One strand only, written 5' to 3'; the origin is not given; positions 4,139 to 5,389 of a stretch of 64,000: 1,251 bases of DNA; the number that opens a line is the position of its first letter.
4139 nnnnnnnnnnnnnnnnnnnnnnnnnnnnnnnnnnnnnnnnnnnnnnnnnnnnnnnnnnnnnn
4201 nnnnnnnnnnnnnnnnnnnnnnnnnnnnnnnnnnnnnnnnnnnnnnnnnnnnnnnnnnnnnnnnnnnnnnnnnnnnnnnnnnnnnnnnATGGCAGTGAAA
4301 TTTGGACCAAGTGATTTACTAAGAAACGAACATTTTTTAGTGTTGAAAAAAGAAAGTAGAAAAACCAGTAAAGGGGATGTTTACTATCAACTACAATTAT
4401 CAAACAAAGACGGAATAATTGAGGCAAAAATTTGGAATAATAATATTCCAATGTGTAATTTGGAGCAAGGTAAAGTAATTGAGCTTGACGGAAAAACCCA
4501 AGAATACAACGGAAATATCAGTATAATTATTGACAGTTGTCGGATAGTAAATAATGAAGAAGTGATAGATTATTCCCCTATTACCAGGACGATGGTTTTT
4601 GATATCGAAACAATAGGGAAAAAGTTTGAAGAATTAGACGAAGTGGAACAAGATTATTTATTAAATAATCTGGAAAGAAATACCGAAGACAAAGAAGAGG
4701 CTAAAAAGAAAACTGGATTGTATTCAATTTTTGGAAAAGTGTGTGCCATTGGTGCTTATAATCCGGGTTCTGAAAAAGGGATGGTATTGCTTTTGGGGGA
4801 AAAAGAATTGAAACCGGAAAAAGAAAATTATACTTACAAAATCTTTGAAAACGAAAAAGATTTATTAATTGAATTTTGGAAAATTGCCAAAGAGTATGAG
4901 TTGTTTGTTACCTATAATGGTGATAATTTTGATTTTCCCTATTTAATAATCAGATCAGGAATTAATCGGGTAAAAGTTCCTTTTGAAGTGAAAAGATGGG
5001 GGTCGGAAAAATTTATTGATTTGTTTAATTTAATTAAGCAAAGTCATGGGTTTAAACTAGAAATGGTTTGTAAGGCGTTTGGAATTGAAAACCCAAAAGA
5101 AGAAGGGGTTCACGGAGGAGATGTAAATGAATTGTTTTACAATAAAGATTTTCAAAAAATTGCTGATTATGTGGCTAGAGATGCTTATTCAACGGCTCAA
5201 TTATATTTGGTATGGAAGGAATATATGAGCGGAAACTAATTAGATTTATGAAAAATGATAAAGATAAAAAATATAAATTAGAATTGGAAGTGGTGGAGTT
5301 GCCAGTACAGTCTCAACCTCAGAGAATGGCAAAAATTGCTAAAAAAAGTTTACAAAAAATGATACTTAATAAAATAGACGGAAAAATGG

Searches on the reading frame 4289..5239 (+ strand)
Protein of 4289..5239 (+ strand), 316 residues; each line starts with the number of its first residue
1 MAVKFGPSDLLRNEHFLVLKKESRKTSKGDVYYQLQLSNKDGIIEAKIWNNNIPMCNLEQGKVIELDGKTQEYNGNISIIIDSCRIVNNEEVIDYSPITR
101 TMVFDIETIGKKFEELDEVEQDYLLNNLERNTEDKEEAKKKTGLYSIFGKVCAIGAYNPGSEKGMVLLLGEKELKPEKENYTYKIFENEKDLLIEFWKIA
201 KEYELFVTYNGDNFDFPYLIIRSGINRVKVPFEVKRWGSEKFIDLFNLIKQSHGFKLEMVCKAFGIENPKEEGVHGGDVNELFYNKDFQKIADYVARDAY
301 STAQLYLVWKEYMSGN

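Call 78: find_encoding_contigs(protein=window:4289-5239:+, flank=10000, max_places=1)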
Protein window:4289-5239:+ (316 aa): 20 contigs read that carry it; 1 place shown.
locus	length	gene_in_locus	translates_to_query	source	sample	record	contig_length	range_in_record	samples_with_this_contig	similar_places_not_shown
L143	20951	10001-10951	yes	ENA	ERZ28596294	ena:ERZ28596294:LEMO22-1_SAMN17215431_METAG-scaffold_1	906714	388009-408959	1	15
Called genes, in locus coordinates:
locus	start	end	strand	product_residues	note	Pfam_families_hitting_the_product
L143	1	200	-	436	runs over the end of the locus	PF02844:GARS_N, PF01071:GARS_A, PF02843:GARS_C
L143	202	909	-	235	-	PF00551:Formyl_trans_N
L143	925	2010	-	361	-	-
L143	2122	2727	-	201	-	-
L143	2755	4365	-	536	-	PF00404:Dockerin_1 (faint)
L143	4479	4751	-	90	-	PF00216:Bac_DNA_binding, PF18291:HU-HIG (weak), PF18175:HU-CCDC81_bac_2 (weak)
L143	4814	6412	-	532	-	PF12072:RNase_Y_N, PF01966:HD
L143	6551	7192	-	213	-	PF21981:RecX_HTH3 (weak)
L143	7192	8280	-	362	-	PF00154:RecA_N, PF06745:ATPase (weak), PF08423:Rad51, PF27531:MT3502_N, PF21096:RecA_C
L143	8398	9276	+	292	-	-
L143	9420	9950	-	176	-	PF00719:Pyrophosphatase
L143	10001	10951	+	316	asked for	PF03104:DNA_pol_B_exo1, PF10108:DNA_pol_B_exo2, PF13482:RNase_H_2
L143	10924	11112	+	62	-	-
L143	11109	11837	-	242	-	PF02673:BacA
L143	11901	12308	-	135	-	PF00380:Ribosomal_S9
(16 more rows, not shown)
